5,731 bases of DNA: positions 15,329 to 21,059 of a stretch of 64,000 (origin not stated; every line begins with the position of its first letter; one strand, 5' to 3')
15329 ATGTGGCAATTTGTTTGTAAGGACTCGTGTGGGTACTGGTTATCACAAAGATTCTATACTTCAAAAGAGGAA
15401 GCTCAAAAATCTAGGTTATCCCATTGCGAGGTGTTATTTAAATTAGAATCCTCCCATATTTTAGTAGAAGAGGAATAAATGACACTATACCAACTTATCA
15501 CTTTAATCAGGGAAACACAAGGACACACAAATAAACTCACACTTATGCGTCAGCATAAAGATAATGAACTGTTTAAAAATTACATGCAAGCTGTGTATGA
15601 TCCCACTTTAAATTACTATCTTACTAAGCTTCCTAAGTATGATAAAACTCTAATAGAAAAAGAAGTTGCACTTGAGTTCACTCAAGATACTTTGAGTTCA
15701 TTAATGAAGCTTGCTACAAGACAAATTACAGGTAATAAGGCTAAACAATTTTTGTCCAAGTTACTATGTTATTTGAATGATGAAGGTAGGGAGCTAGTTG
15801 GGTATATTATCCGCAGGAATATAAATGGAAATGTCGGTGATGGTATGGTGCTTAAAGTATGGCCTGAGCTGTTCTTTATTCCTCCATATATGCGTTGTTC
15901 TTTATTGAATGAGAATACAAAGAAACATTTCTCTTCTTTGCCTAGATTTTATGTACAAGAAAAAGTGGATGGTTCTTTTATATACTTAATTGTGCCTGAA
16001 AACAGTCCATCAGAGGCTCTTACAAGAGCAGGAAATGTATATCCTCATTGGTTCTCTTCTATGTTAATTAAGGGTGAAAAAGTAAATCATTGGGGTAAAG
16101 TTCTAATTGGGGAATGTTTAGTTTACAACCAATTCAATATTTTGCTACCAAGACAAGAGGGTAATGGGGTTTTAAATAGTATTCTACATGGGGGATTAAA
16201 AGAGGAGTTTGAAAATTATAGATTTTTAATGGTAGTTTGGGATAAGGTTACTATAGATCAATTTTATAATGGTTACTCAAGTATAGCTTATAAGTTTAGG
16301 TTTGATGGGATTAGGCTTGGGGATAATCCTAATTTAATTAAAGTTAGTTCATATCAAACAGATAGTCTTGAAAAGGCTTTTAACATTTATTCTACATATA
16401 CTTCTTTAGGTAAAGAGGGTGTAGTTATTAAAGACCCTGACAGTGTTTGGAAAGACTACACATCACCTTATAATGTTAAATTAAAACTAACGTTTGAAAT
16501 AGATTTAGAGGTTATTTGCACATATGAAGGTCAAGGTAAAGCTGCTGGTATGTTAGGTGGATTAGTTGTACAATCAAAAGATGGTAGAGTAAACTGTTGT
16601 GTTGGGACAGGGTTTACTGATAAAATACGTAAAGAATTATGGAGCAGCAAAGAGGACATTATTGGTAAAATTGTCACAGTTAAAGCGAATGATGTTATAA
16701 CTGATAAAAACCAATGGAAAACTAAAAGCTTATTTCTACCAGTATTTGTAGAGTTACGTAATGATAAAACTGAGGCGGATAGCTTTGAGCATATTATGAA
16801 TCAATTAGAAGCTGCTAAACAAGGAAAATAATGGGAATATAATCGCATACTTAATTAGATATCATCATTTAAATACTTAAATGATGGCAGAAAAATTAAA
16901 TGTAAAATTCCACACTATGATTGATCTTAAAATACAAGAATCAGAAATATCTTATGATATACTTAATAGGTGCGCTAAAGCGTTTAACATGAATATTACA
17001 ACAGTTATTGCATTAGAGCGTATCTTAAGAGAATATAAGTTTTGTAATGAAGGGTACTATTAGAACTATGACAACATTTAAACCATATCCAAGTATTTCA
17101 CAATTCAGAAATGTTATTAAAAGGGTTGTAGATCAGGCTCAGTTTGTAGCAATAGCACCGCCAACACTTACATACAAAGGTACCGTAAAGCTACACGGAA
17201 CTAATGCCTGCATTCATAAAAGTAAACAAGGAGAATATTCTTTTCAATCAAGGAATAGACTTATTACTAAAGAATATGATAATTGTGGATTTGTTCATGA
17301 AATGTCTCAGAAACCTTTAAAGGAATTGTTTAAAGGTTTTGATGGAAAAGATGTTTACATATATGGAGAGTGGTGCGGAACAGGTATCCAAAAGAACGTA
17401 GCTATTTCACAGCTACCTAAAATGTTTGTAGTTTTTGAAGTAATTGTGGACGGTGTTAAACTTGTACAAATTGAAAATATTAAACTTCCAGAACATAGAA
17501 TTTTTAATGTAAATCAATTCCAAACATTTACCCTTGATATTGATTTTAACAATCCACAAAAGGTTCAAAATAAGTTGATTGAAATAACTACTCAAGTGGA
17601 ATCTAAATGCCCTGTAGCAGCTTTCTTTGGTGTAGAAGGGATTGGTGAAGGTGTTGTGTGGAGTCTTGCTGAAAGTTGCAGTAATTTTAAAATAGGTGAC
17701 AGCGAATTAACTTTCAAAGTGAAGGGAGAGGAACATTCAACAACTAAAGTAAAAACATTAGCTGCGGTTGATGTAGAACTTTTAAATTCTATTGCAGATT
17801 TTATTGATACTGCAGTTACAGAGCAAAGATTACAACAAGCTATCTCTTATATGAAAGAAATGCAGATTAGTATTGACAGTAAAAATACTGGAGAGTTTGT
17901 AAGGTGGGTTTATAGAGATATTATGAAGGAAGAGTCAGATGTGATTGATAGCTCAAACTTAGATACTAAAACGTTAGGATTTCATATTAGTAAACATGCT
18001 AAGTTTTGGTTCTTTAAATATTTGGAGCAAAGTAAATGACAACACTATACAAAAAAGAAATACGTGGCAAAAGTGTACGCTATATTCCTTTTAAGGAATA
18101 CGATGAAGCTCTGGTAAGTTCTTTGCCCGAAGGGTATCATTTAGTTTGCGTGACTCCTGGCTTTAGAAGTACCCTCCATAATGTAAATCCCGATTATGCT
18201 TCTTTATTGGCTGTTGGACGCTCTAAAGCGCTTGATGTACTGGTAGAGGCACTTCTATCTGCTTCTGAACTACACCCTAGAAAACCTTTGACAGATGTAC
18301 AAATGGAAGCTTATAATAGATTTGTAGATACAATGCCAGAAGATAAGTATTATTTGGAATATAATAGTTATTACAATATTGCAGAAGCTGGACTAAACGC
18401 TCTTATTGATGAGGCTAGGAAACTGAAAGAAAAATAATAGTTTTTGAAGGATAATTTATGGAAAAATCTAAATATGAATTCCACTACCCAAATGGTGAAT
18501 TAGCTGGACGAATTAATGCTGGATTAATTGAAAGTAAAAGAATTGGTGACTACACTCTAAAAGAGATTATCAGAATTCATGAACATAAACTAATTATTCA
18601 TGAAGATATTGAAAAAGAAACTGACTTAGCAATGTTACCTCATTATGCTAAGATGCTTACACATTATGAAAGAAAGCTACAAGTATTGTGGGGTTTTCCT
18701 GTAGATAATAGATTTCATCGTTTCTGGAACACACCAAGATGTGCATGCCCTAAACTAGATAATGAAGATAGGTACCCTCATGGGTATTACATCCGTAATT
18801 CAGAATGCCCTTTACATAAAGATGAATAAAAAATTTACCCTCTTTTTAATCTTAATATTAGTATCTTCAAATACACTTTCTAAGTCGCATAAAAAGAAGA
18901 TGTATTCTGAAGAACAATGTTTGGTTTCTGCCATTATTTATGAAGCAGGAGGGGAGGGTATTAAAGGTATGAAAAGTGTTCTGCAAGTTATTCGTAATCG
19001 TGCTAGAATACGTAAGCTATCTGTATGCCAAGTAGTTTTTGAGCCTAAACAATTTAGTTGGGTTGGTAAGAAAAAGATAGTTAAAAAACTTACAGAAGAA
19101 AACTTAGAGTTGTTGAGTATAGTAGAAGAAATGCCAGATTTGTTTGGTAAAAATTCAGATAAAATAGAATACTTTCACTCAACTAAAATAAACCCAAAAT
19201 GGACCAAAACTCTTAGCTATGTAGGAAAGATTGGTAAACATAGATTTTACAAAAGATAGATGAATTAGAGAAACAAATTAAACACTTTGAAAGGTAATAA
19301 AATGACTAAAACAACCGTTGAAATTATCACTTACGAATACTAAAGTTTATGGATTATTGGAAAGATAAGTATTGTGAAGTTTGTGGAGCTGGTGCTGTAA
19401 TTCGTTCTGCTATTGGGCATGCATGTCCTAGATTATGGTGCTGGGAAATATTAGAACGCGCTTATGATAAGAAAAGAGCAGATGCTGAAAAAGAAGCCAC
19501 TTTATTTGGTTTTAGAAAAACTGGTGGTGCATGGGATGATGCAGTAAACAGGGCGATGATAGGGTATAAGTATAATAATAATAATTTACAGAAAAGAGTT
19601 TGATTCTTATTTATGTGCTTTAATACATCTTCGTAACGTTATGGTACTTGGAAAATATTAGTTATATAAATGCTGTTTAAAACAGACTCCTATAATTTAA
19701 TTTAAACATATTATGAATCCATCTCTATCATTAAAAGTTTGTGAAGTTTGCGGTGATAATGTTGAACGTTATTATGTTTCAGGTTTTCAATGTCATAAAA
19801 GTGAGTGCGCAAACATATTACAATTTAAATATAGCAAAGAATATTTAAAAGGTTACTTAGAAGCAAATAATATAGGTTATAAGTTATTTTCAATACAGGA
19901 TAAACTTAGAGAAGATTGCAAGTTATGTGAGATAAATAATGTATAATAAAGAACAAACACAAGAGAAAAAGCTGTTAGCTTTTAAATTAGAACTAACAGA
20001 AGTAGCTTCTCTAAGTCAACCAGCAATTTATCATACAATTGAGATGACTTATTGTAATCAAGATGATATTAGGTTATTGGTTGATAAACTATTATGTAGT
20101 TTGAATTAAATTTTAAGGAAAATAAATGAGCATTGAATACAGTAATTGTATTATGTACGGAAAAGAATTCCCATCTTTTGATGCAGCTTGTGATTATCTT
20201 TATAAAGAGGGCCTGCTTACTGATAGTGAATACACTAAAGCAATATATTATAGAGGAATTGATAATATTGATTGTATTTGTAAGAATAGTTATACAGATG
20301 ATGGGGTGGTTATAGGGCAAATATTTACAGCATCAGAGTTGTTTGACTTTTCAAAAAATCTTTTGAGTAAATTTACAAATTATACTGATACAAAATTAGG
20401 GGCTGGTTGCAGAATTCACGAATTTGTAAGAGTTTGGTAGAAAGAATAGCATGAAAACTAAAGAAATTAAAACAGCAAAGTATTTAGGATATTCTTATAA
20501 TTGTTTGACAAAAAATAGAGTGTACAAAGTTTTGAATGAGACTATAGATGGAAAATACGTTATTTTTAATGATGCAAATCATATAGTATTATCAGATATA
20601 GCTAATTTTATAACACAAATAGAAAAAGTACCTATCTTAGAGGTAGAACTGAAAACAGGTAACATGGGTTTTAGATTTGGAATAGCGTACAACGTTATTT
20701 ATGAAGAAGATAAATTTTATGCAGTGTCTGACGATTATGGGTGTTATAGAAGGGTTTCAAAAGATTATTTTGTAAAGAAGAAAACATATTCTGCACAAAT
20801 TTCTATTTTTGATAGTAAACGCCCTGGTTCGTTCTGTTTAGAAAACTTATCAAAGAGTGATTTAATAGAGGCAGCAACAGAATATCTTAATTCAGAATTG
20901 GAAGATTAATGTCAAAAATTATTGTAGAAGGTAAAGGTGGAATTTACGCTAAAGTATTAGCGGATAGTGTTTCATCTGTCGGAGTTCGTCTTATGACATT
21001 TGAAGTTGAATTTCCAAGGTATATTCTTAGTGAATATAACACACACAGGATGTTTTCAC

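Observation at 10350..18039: Three polynucleotide ligases (Rnl1-like, Rnl2-like, ATP-dependent DNA ligase) but no polynucleotide kinase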

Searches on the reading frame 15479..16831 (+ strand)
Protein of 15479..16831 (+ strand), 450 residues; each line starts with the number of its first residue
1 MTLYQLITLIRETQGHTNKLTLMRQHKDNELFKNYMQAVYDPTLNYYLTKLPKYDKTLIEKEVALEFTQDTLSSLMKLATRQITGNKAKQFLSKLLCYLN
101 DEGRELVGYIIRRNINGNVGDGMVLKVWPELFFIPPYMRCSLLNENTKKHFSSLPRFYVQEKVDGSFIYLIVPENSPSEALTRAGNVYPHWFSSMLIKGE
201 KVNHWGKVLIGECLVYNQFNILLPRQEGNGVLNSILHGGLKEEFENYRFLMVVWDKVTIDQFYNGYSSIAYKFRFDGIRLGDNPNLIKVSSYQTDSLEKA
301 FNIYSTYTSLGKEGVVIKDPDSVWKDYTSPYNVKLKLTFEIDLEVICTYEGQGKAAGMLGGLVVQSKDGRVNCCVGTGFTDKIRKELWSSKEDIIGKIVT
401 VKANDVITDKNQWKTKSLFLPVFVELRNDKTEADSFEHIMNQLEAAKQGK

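Call 3: search_protein_families(library=pfam, proteins=[window:15479-16831:+], max_evalue=0.01)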
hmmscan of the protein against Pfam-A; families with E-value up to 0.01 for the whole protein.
window:15479-16831:+ (450 aa): 2 families
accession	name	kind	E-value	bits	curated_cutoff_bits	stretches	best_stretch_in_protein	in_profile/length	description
PF14743.12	DNA_ligase_OB_2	-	1.5e-10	41.3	28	1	350-406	1-51/66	DNA ligase OB-like domain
PF01068.26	DNA_ligase_A_M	-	0.00029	21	26.2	1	155-326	20-193/204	ATP dependent DNA ligase domain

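Call 4: search_protein_families(library=phrogs, proteins=[window:15479-16831:+], max_evalue=0.001)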
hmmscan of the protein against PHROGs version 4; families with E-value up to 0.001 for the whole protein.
window:15479-16831:+ (450 aa): 1 family
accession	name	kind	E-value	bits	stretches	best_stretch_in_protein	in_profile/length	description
phrog_114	-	DNA, RNA and nucleotide metabolism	4.8e-93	313.8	1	3-447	91-518/634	ATP-dependent DNA ligase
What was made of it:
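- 15479..16831 (+): ATP-dependent DNA ligase of the T4 type (450 aa). phrog_114 E 5e-93; PF14743 E 1.5e-10; PF01068 below its cut-off (calls 3, 4).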

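Call 49: search_solved_structures(query=window:15479-16831:+, max_evalue=0.01, show_alignments=1)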
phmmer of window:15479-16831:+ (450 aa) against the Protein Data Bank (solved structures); distinct sequences matched with E-value up to 0.01: 10.
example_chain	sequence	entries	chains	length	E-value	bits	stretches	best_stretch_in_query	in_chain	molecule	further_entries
6dt1_A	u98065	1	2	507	7.7e-34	120.8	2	224-442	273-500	DNA ligase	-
6rau_I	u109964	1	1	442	1.7e-17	66.9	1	41-423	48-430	ATP-dependent DNA ligase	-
6rar_I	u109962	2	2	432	2.2e-17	66.5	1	62-411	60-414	ATP-dependent DNA ligase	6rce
6ras_I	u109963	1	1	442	2.9e-17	66.1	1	41-423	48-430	ATP-dependent DNA ligase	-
5wfy_A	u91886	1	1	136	1.9e-07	33.8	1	17-131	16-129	DNA ligase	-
8u6x_A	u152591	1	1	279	4.9e-06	29.1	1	300-385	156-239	DNA ligase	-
6gdr_A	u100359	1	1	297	2e-05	27.1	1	282-385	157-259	DNA ligase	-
4d05_A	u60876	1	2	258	2.2e-05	27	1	295-385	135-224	ATP-DEPENDENT DNA LIGASE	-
3rr5_A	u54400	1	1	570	3e-05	26.5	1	287-444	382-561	DNA ligase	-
3gde_A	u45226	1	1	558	0.0067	18.8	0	290-442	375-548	DNA ligase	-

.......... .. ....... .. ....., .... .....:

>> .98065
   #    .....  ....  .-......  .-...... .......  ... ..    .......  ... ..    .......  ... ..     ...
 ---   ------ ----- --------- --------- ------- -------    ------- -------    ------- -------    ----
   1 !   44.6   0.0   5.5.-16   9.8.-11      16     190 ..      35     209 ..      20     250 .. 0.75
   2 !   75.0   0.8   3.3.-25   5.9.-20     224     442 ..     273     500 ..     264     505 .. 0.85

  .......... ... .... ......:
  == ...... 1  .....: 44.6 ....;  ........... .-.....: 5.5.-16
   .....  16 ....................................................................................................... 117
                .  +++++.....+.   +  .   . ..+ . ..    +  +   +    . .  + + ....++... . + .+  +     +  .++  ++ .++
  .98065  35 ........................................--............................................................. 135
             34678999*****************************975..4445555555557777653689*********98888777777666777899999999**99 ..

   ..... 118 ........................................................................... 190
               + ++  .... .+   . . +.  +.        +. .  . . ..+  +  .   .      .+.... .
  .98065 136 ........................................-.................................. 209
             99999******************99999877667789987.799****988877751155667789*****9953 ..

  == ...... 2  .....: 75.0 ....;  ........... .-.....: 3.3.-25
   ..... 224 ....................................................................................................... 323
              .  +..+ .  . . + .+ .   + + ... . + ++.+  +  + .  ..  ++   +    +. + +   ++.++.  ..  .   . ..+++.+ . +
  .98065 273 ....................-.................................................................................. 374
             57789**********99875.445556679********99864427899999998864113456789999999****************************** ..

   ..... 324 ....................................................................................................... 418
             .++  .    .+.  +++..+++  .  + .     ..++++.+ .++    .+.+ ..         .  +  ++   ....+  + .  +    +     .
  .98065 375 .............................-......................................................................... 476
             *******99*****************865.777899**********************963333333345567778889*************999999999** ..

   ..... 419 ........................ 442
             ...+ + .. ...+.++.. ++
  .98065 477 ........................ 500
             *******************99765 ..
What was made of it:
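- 15479..16831 (+): T4 DNA ligase 6DT1 E 8e-34 over the N-terminal, nucleotidyltransferase and OB regions (call 49).
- On ATP-dependent DNA ligase, T4 type: 6DT1 E 8e-34 in two stretches covering 35-209 and 273-500 (call 49).
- Checked: The best PDB hit is T4 DNA ligase 6DT1 at E 8e-34, with KVDGS opposite KADGA (call 49).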

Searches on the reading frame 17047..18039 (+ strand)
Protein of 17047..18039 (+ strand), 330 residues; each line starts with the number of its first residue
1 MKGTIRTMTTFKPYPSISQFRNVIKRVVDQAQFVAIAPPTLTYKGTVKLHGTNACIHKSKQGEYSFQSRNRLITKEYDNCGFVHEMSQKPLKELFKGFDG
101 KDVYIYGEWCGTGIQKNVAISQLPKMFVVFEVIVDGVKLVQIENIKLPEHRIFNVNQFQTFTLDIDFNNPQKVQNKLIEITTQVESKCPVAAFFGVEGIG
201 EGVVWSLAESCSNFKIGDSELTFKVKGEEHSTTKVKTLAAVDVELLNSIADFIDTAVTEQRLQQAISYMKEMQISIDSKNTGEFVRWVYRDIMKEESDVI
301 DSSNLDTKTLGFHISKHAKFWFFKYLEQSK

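Call 3: search_protein_families(library=pfam, proteins=[window:17047-18039:+], max_evalue=0.01)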
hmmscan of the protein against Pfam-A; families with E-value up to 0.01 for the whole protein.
window:17047-18039:+ (330 aa): 2 families
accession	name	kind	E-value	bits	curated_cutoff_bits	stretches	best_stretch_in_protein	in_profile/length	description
PF09414.15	RNA_ligase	-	1.2e-12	48.8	27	1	46-211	6-161/171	RNA ligase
PF18043.6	T4_Rnl2_C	-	0.0052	17.5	27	0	247-295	8-52/82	T4 RNA ligase 2 C-terminal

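Call 4: search_protein_families(library=phrogs, proteins=[window:17047-18039:+], max_evalue=0.001)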
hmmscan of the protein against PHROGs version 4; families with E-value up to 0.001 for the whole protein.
window:17047-18039:+ (330 aa): 2 families
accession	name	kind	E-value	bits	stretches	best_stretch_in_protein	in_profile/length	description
phrog_548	-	DNA, RNA and nucleotide metabolism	3.4e-61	208.3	1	10-321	2-334/341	RNA ligase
phrog_21104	-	unknown function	1.2e-08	36.1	1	101-208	95-204/215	-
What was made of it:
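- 17047..18039 (+): Rnl2-family RNA ligase (330 aa). PF09414 E 1.2e-12 and phrog_548 E 3e-61 (calls 3, 4).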

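Call 48: search_solved_structures(query=window:17047-18039:+, max_evalue=0.01, show_alignments=1)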
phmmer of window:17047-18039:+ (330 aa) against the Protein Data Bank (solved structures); distinct sequences matched with E-value up to 0.01: 0.

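Call 52: search_solved_structures(query=A2, max_evalue=0.01, show_alignments=1)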
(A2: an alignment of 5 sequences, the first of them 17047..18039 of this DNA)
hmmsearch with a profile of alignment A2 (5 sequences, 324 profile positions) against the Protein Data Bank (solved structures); distinct sequences matched with E-value up to 0.01: 10.
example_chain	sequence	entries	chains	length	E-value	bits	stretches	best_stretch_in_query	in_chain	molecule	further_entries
2hvq_A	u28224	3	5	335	3.5e-32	115.1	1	11-312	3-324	Hypothetical 37.6 kDa protein in Gp24-hoc intergenic region | T4 RNA ligase 2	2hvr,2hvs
1s68_A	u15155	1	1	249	1.1e-19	74.1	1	11-234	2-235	RNA Ligase 2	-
6vt4_A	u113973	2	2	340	0.00014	24.4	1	21-159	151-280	RNA Ligase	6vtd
5cot_A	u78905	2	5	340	0.00016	24.2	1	22-159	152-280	Naegleria gruberi RNA ligase | RNA ligase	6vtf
6vt5_A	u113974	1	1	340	0.00016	24.2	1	22-159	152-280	RNA Ligase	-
6vt3_A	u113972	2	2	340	0.00017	24.2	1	22-158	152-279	RNA Ligase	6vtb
6vt8_A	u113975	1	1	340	0.0002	23.9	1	22-137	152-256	RNA Ligase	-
6vt1_A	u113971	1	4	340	0.00022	23.8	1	22-159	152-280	RNA Ligase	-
6u1s_A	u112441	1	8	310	0.00027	23.5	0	226-300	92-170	de novo designed 16-helix transmembrane nanopore, TMHC8_R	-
6vt9_A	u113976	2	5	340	0.0028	20.2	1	22-158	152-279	RNA ligase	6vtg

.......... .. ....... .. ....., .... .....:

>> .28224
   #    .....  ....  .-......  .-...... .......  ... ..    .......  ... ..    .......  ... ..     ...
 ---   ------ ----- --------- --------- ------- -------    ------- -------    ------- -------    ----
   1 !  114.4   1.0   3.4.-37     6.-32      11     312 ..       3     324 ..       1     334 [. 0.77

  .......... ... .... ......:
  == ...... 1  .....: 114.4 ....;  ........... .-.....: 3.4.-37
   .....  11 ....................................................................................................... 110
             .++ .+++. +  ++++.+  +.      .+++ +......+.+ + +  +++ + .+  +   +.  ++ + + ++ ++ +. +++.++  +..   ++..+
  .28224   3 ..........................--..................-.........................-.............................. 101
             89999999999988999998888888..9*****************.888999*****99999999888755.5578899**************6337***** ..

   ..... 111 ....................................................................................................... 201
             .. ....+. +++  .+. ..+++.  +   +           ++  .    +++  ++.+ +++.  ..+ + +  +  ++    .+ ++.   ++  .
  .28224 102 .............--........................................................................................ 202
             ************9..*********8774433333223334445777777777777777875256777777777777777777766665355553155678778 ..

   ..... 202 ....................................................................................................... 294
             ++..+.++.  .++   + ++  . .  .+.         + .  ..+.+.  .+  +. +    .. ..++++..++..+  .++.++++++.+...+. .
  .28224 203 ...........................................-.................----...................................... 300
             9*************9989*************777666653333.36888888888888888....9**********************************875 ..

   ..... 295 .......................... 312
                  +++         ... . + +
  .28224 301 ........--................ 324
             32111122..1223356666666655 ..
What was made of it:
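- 17047..18039 (+): Profile against T4 Rnl2 2HVQ E 3.5e-32 over the full length (call 52).
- On Rnl2 (T4 RNA ligase 2, PF09414 + PF18043): The profile aligns to 2HVQ at E 3.5e-32 (call 52). The profile alignment covers T4 Rnl2 residues 3-324 (call 52).
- Checked: A 5-sequence profile hits T4 Rnl2 (2HVQ) at E 3.5e-32 over both domains, with KxHGTN aligned (call 52).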

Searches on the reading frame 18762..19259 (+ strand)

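Call 26: search_protein_families(library=pfam, proteins=[window:18762-19259:+], max_evalue=0.01)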
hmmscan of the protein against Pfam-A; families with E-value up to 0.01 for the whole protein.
window:18762-19259:+ (165 aa): 1 family
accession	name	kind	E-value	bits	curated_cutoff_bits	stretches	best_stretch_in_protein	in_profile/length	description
PF07486.17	Hydrolase_2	-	2.1e-15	57.6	27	1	64-163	1-100/100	Cell Wall Hydrolase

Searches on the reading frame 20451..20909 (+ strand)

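Call 26: search_protein_families(library=pfam, proteins=[window:20451-20909:+], max_evalue=0.01)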
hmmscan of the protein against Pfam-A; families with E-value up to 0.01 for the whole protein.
window:20451-20909:+ (152 aa): 1 family
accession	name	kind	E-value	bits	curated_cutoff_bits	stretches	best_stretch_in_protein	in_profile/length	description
PF20111.4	DUF6501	-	0.0075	16.5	23.8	0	15-40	27-52/67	Family of unknown function (DUF6501)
